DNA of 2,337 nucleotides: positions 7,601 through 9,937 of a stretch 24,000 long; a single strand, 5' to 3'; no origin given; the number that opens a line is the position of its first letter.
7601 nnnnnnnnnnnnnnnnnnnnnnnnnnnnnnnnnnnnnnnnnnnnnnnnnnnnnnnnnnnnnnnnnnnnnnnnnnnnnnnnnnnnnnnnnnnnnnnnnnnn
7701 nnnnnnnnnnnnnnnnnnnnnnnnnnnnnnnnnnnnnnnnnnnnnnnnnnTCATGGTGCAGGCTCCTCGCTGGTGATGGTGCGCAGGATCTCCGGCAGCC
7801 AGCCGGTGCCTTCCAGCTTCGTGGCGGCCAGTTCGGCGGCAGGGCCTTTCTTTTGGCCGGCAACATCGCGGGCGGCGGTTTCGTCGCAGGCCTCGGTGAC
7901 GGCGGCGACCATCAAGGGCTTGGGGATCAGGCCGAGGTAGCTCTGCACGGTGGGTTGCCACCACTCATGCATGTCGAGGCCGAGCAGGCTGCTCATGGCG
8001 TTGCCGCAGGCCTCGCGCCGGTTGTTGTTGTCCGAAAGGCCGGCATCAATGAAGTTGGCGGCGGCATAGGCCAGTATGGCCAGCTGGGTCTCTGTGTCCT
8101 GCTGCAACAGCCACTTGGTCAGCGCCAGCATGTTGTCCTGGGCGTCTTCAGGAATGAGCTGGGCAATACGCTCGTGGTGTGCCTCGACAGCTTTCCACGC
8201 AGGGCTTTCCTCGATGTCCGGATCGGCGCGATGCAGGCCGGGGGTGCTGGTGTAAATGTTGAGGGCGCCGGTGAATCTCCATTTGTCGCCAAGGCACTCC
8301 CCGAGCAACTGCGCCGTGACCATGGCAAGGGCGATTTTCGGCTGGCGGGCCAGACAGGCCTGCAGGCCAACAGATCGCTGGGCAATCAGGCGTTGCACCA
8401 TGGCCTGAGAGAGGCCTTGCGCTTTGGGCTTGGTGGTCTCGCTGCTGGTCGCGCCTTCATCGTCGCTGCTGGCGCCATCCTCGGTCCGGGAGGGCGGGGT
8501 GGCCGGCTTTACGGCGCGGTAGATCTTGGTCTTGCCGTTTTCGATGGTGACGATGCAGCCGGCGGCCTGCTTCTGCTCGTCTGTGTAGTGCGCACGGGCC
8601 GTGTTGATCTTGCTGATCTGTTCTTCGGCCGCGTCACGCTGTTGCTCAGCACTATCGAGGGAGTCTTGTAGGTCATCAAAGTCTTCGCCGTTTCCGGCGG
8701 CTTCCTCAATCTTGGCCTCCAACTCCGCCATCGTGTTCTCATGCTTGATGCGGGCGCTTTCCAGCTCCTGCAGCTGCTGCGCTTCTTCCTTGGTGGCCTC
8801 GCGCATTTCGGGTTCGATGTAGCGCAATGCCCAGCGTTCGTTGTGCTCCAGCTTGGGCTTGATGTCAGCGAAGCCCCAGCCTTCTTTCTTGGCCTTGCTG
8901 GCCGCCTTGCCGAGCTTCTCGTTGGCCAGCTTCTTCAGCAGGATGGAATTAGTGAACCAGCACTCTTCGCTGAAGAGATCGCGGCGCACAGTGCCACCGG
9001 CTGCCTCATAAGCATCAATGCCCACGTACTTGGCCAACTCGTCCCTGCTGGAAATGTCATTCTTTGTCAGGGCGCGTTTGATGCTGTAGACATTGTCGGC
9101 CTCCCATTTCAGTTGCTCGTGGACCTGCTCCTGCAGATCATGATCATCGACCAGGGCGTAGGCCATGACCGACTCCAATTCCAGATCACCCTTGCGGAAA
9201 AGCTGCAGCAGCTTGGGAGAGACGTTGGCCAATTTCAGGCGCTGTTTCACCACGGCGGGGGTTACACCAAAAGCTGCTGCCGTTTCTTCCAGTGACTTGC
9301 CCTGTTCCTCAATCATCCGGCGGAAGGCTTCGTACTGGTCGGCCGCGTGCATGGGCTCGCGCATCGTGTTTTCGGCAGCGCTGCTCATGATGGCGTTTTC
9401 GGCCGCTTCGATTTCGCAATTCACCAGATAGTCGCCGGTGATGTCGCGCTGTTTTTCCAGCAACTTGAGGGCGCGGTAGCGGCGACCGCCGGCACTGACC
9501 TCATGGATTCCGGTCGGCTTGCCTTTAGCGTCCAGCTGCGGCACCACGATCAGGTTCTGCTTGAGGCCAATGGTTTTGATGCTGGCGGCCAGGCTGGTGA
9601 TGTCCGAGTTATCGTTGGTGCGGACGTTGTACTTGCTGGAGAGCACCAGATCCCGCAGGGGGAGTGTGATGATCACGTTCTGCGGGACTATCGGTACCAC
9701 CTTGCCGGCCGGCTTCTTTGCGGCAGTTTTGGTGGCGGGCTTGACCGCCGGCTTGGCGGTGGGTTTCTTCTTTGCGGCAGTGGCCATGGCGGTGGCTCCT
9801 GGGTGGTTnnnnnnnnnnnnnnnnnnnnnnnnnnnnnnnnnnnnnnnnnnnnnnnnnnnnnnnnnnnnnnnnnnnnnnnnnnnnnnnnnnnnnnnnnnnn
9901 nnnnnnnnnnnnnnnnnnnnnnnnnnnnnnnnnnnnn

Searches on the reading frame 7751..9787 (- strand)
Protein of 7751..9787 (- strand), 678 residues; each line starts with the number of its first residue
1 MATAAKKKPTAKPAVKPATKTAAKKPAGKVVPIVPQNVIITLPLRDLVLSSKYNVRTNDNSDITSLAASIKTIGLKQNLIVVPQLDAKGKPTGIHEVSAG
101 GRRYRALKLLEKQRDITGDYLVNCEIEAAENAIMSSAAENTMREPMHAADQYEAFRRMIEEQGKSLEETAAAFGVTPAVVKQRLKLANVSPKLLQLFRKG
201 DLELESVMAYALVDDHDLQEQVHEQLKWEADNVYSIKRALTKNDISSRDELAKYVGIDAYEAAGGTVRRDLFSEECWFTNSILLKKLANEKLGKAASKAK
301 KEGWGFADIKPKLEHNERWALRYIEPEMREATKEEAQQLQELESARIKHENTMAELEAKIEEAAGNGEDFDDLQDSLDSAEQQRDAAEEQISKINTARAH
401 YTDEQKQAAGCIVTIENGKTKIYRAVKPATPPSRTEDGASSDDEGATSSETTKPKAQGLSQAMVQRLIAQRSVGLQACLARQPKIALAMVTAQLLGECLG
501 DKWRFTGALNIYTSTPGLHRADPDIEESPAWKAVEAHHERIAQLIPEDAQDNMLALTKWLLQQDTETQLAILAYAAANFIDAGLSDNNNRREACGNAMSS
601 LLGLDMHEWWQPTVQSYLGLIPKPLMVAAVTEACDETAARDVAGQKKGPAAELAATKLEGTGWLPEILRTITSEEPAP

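Call 12: search_protein_families(library=phrogs, proteins=[window:7751-9787:-], max_evalue=0.001)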
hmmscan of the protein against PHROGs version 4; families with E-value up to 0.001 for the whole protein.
window:7751-9787:- (678 aa): 7 families
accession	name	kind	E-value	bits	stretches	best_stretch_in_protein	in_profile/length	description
phrog_7783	-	unknown function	9.5e-91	306.3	1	38-673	1-608/634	-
phrog_1033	-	DNA, RNA and nucleotide metabolism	9.8e-14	52.9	1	23-207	18-196/334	ParB-like partition protein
phrog_4715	-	DNA, RNA and nucleotide metabolism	1e-11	45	1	40-396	148-464/630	ParB-like partition protein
phrog_3264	-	DNA, RNA and nucleotide metabolism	1.3e-10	42.4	1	43-253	53-242/337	ParB-like partition protein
phrog_6218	-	DNA, RNA and nucleotide metabolism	8e-10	39.4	1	50-390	15-340/506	ParB-like partition protein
phrog_18726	-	unknown function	3.6e-08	33.5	1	48-226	11-212/572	-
phrog_4272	-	unknown function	1.3e-06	28.1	1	30-204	396-567/764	-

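Call 46: find_encoding_contigs(protein=window:7751-9787:-, flank=10000, max_places=6)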
Protein window:7751-9787:- (678 aa): 2 contigs read that carry it; 2 places shown.
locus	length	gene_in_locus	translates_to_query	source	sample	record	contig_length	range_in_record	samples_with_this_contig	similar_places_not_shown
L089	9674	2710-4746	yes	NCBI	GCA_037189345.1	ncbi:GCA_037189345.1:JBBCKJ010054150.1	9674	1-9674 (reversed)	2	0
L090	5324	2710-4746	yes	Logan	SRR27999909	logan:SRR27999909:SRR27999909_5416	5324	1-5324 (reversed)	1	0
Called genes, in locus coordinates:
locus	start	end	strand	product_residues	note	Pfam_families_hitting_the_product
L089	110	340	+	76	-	-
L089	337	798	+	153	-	-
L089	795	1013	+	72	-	-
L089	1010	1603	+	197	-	-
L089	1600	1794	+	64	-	-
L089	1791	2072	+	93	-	-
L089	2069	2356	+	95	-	PF03374:ANT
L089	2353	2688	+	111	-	-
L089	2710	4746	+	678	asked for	PF02195:ParB_N (weak)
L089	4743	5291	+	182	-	-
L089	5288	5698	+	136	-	PF04266:ASCH (weak)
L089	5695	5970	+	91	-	-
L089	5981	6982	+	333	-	-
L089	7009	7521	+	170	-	-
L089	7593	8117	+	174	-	PF07603:Lcl_C (weak)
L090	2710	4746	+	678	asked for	PF02195:ParB_N (weak)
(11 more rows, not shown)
